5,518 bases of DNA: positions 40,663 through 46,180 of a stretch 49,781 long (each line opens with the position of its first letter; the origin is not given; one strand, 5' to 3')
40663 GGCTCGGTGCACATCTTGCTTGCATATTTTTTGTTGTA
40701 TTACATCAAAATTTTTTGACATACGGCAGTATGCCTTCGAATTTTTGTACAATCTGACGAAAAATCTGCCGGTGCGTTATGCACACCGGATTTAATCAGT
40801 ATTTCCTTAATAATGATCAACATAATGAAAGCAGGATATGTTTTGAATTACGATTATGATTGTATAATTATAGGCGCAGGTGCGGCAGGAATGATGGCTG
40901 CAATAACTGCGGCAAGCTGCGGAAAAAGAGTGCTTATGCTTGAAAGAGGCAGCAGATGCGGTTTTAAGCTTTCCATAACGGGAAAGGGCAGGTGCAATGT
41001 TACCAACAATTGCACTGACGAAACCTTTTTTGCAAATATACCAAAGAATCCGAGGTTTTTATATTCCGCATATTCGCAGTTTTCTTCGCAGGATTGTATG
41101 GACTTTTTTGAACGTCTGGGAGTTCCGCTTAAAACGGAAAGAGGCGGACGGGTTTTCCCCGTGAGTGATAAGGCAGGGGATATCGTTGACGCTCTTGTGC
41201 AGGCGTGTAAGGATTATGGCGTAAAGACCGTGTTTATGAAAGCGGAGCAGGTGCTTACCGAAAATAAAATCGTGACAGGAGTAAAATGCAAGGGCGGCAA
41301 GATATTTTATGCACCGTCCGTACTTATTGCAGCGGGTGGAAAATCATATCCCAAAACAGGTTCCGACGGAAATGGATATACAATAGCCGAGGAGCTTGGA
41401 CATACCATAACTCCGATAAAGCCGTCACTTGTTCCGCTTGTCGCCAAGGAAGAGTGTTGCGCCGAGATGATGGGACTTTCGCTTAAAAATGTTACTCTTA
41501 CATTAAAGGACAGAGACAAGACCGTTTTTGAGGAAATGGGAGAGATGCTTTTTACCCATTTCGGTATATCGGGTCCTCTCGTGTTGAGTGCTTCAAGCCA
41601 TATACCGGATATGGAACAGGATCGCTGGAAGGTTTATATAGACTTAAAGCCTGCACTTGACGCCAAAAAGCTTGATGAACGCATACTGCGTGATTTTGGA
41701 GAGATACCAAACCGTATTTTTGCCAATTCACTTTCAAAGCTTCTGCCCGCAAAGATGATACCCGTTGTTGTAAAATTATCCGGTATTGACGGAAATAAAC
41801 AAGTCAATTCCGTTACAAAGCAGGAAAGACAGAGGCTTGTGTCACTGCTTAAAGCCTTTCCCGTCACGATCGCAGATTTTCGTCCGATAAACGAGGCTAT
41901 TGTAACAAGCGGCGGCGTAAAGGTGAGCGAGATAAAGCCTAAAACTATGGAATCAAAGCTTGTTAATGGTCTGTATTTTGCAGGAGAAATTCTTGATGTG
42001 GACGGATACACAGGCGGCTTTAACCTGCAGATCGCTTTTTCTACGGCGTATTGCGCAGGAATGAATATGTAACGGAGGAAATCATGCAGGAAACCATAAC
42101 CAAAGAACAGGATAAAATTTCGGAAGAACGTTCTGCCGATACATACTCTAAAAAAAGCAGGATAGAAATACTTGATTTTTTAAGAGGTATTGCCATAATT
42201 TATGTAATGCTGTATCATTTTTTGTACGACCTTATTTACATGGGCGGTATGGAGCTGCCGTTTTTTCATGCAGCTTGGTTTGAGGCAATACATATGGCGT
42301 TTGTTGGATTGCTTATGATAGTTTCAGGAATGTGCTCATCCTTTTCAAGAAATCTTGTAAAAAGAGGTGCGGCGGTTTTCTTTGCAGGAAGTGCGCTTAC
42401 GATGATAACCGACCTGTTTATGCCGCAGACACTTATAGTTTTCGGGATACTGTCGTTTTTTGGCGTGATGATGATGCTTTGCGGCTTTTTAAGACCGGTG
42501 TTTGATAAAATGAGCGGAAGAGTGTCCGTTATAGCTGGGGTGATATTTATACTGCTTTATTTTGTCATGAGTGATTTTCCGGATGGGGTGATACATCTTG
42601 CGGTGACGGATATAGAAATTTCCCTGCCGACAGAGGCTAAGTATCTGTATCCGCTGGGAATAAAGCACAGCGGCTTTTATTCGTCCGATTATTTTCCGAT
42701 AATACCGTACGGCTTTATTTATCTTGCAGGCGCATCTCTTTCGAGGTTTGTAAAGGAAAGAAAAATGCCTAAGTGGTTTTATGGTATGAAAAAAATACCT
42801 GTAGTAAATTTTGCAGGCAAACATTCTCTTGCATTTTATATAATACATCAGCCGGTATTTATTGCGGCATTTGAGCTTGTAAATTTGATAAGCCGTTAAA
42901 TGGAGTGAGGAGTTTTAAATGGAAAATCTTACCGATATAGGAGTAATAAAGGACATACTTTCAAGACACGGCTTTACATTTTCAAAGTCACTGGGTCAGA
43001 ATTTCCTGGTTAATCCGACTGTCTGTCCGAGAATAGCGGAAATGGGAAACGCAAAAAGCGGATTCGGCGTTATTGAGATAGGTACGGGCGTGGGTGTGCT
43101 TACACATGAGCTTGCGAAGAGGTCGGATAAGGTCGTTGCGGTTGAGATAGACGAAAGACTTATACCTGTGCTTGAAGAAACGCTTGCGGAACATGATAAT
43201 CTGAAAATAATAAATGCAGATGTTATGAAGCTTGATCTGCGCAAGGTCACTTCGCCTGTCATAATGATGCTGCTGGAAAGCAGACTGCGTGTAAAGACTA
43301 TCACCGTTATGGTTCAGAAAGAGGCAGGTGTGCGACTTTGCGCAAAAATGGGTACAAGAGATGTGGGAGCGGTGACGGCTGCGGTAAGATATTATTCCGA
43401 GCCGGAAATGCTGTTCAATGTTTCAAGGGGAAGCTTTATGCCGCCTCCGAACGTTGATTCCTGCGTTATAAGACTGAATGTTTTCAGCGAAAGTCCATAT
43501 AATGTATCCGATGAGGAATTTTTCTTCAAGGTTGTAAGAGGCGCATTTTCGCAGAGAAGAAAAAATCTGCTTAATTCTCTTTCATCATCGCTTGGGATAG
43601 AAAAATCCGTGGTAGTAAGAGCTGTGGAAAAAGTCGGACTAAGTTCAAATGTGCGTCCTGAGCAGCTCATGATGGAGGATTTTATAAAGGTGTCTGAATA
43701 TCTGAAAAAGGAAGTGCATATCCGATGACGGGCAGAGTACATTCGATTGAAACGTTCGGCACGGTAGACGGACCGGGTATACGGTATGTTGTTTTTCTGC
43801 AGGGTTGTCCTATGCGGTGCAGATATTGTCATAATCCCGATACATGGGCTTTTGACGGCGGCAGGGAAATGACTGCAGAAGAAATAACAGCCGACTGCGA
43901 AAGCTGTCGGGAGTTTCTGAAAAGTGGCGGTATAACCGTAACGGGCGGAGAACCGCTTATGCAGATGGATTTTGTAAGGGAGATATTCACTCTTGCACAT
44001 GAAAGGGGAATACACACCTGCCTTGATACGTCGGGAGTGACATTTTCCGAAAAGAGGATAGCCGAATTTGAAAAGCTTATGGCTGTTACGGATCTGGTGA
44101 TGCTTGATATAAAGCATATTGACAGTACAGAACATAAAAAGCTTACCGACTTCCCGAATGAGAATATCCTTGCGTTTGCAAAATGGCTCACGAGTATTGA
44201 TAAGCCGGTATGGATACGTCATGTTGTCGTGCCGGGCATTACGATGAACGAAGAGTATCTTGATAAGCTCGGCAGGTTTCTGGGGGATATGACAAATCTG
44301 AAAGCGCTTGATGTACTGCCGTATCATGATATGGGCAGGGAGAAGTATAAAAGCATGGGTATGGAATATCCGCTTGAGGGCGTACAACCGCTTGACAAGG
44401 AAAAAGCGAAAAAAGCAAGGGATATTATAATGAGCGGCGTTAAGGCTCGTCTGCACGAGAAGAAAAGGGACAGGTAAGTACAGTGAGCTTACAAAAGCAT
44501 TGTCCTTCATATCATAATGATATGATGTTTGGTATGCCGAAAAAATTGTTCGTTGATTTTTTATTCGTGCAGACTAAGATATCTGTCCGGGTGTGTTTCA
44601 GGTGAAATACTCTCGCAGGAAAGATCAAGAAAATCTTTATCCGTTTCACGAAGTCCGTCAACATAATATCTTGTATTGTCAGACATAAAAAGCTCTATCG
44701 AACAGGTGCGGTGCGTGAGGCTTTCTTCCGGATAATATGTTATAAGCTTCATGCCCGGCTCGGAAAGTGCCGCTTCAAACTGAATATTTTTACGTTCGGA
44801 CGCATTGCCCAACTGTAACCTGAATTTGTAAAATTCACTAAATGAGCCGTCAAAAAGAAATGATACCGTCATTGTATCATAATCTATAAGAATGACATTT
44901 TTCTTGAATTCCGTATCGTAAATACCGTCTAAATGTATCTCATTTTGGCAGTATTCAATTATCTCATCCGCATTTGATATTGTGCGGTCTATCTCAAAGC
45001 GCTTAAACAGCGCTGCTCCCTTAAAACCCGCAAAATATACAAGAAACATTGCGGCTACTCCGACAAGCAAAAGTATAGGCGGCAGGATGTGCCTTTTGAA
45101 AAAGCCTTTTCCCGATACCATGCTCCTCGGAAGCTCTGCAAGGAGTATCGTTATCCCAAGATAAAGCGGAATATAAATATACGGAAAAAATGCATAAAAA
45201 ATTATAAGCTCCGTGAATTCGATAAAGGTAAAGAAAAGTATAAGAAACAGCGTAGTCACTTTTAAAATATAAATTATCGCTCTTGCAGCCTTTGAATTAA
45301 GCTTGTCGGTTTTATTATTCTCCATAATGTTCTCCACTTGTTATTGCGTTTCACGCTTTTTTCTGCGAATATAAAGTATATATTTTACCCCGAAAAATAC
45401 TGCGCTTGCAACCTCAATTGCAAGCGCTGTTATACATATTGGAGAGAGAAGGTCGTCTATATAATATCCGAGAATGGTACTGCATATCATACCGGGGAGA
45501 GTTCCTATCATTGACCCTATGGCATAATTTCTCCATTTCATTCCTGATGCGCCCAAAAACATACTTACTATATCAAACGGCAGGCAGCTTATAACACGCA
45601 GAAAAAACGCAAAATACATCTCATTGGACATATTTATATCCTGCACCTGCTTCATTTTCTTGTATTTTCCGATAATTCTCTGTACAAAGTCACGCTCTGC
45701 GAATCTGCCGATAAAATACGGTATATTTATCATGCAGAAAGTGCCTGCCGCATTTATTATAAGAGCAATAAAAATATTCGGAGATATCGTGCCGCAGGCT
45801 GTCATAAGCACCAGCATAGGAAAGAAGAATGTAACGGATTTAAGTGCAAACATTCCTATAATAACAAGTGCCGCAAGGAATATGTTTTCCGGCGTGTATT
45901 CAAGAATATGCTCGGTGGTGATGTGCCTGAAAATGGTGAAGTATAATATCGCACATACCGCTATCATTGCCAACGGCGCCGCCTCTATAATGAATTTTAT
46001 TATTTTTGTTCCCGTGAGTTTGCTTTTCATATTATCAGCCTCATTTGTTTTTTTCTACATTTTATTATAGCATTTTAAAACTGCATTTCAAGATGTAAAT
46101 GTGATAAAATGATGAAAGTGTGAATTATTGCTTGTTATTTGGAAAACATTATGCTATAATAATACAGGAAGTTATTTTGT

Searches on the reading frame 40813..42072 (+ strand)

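Call 24: search_protein_families(library=pfam, proteins=[window:40813-42072:+])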
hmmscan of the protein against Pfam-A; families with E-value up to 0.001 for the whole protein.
window:40813-42072:+ (419 aa): 9 families
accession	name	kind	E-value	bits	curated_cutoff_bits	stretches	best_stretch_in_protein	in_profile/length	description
PF03486.20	HI0933_like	-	1.1e-87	294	50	1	16-417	2-243/244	HI0933-like protein Rossmann domain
PF22780.1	HI0933_like_1st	-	6.2e-39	133.9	27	1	203-364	1-165/165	HI0933-like protein barrel and H2TH domain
PF00890.30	FAD_binding_2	-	7.1e-12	45.7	20.4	1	16-112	1-107/414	FAD binding domain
PF01134.28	GIDA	-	5.9e-11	42.5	22.1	1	16-44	1-30/391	Glucose inhibited division protein A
PF01266.30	DAO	-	3.5e-08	33.8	27.9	1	16-50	1-35/353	FAD dependent oxidoreductase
PF07992.20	Pyr_redox_2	-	1.8e-07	31.3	26.1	1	15-179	1-112/291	Pyridine nucleotide-disulphide oxidoreductase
PF12831.13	FAD_oxidored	-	1.9e-07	31.2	27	1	16-53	1-38/416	FAD dependent oxidoreductase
PF13450.12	NAD_binding_8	-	8.5e-06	26.4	21.9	1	19-52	1-34/68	NAD(P)-binding Rossmann-like domain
PF13738.12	Pyr_redox_3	-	0.00022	21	30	1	18-47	1-31/305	Pyridine nucleotide-disulphide oxidoreductase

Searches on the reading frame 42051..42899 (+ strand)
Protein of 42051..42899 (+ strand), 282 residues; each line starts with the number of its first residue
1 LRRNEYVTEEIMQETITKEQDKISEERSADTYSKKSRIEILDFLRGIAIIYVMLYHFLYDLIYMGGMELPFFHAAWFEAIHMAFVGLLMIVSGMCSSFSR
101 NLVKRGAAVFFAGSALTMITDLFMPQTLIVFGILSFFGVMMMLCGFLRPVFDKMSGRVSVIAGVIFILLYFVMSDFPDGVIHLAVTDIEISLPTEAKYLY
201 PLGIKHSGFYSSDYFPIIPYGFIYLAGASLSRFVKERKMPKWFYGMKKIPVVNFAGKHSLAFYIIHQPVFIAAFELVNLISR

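Call 42: search_protein_families(library=pfam, proteins=[window:42051-42899:+], max_evalue=0.00001)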
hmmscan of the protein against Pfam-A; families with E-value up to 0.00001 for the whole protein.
window:42051-42899:+ (282 aa): 2 families
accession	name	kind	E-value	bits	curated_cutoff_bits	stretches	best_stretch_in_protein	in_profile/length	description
PF07786.18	HGSNAT_cat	-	3.5e-40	138.3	22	1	37-268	1-222/222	Heparan-alpha-glucosaminide N-acetyltransferase, catalytic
PF01757.29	Acyl_transf_3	-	1.7e-06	27.8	31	0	153-278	212-298/326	Acyltransferase domain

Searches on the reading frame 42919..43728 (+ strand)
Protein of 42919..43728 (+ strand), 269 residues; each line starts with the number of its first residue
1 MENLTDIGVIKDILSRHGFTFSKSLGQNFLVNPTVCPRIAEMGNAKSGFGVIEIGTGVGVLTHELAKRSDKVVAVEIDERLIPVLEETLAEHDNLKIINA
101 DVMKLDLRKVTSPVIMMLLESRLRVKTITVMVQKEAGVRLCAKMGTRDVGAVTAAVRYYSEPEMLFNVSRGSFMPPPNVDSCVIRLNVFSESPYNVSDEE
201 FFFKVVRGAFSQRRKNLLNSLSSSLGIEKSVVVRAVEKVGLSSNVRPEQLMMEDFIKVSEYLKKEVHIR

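Call 42: search_protein_families(library=pfam, proteins=[window:42919-43728:+], max_evalue=0.00001)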
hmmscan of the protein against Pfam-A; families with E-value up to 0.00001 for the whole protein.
window:42919-43728:+ (269 aa): 2 families
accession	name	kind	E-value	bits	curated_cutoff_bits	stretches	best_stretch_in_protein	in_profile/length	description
PF00398.26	RrnaAD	-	2.7e-49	168.1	24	1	19-263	2-262/263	Ribosomal RNA adenine dimethylase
PF13649.12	Methyltransf_25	-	6.2e-07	30.5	27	1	51-117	1-70/97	Methyltransferase domain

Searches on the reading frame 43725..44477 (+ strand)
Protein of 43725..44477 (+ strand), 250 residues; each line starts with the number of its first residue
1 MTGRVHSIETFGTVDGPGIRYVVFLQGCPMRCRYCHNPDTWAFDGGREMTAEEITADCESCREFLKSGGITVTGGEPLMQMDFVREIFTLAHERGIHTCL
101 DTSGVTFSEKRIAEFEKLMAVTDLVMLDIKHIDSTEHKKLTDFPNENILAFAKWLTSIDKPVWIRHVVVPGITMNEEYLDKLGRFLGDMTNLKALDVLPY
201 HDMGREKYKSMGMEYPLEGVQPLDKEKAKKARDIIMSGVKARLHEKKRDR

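Call 42: search_protein_families(library=pfam, proteins=[window:43725-44477:+], max_evalue=0.00001)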
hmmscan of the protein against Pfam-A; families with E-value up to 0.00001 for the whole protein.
window:43725-44477:+ (250 aa): 2 families
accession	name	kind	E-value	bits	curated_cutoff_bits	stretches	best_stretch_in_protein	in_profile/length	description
PF04055.27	Radical_SAM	-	3.5e-27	96.1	29.5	1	23-176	2-158/166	Radical SAM superfamily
PF13353.11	Fer4_12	-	5.9e-23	82.1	22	1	14-140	1-126/137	4Fe-4S single cluster domain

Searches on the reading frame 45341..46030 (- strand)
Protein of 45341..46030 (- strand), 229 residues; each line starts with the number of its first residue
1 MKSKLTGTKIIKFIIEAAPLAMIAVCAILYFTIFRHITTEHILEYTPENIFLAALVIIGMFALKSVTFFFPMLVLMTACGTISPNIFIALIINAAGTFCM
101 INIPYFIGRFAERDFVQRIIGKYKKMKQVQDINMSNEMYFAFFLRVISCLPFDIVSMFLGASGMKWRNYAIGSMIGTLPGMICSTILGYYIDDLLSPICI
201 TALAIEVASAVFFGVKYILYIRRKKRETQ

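Call 42: search_protein_families(library=pfam, proteins=[window:45341-46030:-], max_evalue=0.00001)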
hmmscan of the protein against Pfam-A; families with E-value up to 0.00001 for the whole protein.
window:45341-46030:- (229 aa): 1 family
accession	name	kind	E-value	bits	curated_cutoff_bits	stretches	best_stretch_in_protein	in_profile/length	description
PF09335.16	VTT_dom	-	3.8e-18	66.6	33.9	1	70-189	1-122/123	VTT domain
